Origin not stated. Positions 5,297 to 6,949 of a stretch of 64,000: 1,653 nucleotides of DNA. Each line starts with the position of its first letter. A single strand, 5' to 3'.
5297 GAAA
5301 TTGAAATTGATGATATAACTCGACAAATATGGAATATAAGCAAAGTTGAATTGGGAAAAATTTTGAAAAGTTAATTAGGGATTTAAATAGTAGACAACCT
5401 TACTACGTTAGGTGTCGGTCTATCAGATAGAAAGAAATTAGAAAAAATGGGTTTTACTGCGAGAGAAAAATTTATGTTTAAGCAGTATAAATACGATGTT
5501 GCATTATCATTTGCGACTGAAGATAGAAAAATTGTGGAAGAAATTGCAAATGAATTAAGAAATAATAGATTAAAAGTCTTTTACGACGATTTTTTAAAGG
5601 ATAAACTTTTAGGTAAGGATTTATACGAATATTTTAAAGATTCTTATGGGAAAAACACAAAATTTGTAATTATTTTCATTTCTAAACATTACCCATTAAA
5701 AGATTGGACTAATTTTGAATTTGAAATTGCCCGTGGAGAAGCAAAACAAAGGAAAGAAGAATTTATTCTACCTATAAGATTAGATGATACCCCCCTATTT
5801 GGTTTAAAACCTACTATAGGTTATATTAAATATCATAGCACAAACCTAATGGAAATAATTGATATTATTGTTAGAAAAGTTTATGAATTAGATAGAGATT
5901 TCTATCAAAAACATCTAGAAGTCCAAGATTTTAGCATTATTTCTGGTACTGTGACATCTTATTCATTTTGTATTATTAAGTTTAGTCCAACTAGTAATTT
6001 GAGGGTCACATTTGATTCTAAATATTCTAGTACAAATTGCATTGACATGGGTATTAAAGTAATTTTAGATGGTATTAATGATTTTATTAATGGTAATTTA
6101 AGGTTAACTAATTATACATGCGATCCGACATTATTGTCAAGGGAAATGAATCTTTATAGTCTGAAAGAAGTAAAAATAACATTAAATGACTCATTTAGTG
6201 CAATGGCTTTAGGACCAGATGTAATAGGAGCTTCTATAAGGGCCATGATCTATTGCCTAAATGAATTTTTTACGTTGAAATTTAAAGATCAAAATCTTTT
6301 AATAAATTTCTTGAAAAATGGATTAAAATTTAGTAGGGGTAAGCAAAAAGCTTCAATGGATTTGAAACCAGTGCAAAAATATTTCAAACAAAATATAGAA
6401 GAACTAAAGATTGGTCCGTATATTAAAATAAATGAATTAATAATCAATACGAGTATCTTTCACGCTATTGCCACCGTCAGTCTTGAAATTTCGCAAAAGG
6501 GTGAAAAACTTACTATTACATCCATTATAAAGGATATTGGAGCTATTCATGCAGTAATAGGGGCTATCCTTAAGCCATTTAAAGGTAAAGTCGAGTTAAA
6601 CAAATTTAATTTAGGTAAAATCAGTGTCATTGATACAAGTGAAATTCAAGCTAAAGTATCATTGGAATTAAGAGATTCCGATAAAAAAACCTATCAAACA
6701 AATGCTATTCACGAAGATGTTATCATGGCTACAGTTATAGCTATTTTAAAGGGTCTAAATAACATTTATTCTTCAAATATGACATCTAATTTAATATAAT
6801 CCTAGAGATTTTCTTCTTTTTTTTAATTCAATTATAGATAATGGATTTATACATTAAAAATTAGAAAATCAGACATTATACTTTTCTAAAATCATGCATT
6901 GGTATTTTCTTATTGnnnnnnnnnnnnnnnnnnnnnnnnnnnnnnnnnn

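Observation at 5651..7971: Perfect 161-bp inverted repeat inside two convergent TIR genes: candidate invertible sensor-swapping switch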

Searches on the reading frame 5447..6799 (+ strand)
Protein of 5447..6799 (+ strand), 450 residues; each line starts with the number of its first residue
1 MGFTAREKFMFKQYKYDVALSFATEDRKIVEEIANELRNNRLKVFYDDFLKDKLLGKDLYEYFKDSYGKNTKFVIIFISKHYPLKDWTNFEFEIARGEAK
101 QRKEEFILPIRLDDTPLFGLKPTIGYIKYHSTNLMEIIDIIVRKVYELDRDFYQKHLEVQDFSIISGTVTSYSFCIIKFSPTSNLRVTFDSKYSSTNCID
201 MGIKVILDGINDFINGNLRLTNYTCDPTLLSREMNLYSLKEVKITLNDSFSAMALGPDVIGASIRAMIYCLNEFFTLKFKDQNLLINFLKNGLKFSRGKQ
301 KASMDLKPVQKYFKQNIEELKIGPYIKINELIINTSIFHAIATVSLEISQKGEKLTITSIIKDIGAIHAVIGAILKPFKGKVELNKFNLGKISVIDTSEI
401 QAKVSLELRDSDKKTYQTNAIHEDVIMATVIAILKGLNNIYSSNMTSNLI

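Call 6: search_protein_families(library=pfam, proteins=[window:5447-6799:+], max_evalue=0.01)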
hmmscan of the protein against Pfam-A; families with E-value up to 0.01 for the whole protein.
window:5447-6799:+ (450 aa): 3 families
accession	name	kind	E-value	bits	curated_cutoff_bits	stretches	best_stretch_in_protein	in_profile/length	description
PF08502.15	LeuA_dimer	-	8.7e-16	58.5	24.9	1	325-440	21-130/131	LeuA allosteric (dimerisation) domain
PF13676.11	TIR_2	-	4.2e-15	56.7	28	1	18-130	1-109/122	TIR domain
PF01582.25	TIR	-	7.4e-05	23.1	21.3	1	15-113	1-97/179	TIR domain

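Call 7: search_protein_families(library=padloc, proteins=[window:5447-6799:+], max_evalue=0.001)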
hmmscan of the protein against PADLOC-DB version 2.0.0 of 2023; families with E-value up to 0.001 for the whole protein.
window:5447-6799:+ (450 aa): 2 families
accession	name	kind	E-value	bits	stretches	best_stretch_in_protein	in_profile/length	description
PDLC05062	PDC-S66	-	9.7e-15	52.7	1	11-110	144-240/282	-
PDLC00426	ThsB1|ThsB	-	1.8e-05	22.2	1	12-96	234-322/352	TIR-like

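Call 22: find_homologous_proteins(query=window:5447-6799:+)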
Query window:5447-6799:+ (450 aa): 291 proteins with E <= 0.001 among 6450 candidates; the best 120 are listed. Only proteins of 247 to 788 residues were searched: fused or split forms outside these lengths cannot appear, so this answer is no evidence that the protein stands alone or is whole; lengths 'longer' or 'shorter' looks for them.
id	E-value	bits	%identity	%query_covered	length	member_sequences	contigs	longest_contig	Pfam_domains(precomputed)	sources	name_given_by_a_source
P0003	7.7e-292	985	100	100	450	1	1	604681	PF08502.16,PF13676.12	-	-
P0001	1.2e-52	198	71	30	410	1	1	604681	PF13676.12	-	-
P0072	1.3e-42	164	57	33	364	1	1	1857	PF13676.12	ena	-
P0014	3.8e-41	160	60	29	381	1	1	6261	PF25060.1,PF13414.13,PF13374.13,PF25068.3,PF00515.35,PF04212.25,PF13424.13,PF07719.24,PF13174.13,PF20308.5,PF25063.1,PF14853.13,PF13431.13,PF23914.2,PF25062.2,PF13176.13,PF13428.13,PF13676.12,PF14559.13,PF25575.1,PF10516.16,PF13371.13,PF12895.14,PF21033.5,PF13432.13,PF13181.13,PF01239.29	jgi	-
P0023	1.2e-40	158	59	29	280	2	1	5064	PF01582.26,PF13676.12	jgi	jgi:3D (Asp-Asp-Asp) domain-containing protein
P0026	1.7e-40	157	56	29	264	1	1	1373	PF01582.26,PF13676.12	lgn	-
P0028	5.0e-40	156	55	29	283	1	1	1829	PF14853.13,PF13431.13,PF13414.13,PF13176.13,PF13428.13,PF13676.12,PF13374.13,PF14559.13,PF01582.26,PF13371.13,PF00515.35,PF12895.14,PF13424.13,PF13432.13,PF13181.13,PF07719.24,PF13174.13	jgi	jgi:tetratricopeptide (TPR) repeat protein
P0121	5.6e-40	156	57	32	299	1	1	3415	PF13676.12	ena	-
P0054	1.0e-39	155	56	29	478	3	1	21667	PF13676.12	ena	-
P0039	1.3e-39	155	55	29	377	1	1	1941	PF25060.1,PF13414.13,PF17004.12,PF13374.13,PF25068.3,PF00515.35,PF04212.25,PF13424.13,PF28559.1,PF07719.24,PF13174.13,PF20308.5,PF14853.13,PF13431.13,PF23914.2,PF13176.13,PF13428.13,PF13676.12,PF25064.2,PF14559.13,PF10516.16,PF01582.26,PF13371.13,PF12895.14,PF21033.5,PF13432.13,PF13181.13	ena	-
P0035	1.4e-39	154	56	29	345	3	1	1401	PF25060.1,PF13414.13,PF17004.12,PF13374.13,PF25068.3,PF00515.35,PF04212.25,PF13424.13,PF07719.24,PF13174.13,PF20308.5,PF14853.13,PF13431.13,PF23914.2,PF25062.2,PF13176.13,PF13428.13,PF13676.12,PF04733.21,PF25064.2,PF14559.13,PF13371.13,PF12895.14,PF21033.5,PF13432.13,PF13181.13,PF01239.29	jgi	-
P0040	1.9e-39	154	56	29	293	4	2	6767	PF14853.13,PF13431.13,PF13414.13,PF13176.13,PF13428.13,PF13676.12,PF13374.13,PF14559.13,PF13371.13,PF00515.35,PF04212.25,PF12895.14,PF13424.13,PF21033.5,PF13432.13,PF13181.13,PF01239.29,PF07719.24,PF20308.5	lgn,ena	-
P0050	2.3e-39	154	54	29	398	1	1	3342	PF25060.1,PF13414.13,PF13374.13,PF00515.35,PF04212.25,PF13424.13,PF28559.1,PF07719.24,PF13174.13,PF20308.5,PF14853.13,PF13431.13,PF23914.2,PF25062.2,PF13176.13,PF13428.13,PF13676.12,PF25064.2,PF14559.13,PF13371.13,PF12895.14,PF21033.5,PF13432.13,PF13181.13,PF01239.29,PF24726.2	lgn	-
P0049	5.2e-39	153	55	29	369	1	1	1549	PF25060.1,PF13414.13,PF17004.12,PF13374.13,PF00515.35,PF04212.25,PF13424.13,PF07719.24,PF13174.13,PF20308.5,PF14853.13,PF13431.13,PF23914.2,PF25062.2,PF13176.13,PF13428.13,PF13676.12,PF04733.21,PF25064.2,PF14559.13,PF10516.16,PF13371.13,PF12895.14,PF21033.5,PF13432.13,PF13181.13,PF01239.29,PF24726.2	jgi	-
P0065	1.0e-38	152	59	27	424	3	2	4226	PF01582.26,PF13676.12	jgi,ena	-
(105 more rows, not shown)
